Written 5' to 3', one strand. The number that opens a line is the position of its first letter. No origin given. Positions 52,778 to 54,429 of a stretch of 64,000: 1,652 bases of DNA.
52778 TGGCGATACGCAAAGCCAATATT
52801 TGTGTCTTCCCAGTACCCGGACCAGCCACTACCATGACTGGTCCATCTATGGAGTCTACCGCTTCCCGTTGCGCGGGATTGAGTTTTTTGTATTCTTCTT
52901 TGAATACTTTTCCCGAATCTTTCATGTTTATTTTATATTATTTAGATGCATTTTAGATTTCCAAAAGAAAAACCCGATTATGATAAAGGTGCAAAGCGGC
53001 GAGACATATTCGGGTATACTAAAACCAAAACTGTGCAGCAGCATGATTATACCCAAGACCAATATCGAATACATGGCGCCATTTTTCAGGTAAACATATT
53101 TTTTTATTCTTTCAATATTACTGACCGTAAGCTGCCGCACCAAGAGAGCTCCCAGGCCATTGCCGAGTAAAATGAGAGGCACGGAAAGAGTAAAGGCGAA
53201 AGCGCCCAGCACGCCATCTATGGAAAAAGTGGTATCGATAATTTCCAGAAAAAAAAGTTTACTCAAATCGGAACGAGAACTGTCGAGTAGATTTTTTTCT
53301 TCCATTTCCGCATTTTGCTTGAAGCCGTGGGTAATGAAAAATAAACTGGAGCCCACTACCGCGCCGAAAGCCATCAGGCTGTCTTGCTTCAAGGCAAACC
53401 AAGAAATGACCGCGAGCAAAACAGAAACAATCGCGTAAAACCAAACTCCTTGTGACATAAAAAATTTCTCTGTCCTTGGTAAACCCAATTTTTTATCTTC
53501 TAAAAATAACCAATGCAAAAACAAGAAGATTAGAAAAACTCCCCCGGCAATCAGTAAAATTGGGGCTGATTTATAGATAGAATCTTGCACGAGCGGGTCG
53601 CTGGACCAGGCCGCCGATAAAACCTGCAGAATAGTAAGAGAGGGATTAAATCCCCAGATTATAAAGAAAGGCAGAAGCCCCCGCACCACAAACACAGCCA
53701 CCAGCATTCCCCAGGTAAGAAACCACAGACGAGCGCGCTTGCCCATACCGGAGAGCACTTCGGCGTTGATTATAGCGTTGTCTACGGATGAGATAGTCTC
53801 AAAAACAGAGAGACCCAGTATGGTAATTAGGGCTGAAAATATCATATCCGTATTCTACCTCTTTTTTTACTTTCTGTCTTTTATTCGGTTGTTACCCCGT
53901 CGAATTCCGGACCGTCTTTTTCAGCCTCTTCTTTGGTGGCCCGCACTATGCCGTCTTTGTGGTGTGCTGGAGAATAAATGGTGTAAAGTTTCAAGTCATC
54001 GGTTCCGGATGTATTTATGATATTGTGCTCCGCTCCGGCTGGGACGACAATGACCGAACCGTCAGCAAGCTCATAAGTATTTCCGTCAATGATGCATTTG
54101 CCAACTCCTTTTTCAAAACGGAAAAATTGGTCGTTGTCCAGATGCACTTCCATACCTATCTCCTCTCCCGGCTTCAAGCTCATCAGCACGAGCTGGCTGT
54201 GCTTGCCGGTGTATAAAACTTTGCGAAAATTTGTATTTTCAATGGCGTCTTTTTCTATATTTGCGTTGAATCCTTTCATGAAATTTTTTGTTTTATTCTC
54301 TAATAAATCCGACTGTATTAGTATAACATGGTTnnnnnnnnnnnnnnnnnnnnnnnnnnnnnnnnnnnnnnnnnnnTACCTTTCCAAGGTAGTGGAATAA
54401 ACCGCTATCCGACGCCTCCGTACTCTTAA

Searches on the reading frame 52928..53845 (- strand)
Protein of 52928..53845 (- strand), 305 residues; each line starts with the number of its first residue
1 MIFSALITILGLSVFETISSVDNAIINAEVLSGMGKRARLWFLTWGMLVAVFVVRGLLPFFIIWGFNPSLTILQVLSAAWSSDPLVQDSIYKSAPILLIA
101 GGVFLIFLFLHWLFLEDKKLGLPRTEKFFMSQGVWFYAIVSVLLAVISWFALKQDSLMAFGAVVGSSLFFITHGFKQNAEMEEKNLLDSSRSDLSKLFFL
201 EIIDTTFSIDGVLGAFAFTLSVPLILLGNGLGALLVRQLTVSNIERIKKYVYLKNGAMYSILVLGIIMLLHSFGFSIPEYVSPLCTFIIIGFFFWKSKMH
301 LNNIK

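Call 80: search_protein_families(library=pfam, proteins=[window:52928-53845:-], max_evalue=0.0001)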
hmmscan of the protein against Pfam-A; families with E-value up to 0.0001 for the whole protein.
window:52928-53845:- (305 aa): 2 families
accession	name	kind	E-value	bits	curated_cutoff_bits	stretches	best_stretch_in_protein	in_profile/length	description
PF04332.21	DUF475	-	1.2e-45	157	27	1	21-299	1-288/293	Protein of unknown function (DUF475)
PF03741.22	TerC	-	8e-17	62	27.8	2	138-271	64-177/178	Integral membrane protein TerC family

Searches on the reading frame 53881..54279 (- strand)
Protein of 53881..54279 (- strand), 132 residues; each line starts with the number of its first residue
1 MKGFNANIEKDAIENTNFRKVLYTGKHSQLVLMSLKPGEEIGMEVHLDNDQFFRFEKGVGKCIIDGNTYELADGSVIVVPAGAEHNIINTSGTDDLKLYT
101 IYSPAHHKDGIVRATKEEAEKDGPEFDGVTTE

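Call 80: search_protein_families(library=pfam, proteins=[window:53881-54279:-], max_evalue=0.0001)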
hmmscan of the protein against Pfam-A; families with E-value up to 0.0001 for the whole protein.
window:53881-54279:- (132 aa): 1 family
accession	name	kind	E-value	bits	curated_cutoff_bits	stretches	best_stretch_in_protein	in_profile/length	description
PF07883.17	Cupin_2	-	1.3e-14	54.1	27.2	1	32-102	2-70/70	Cupin domain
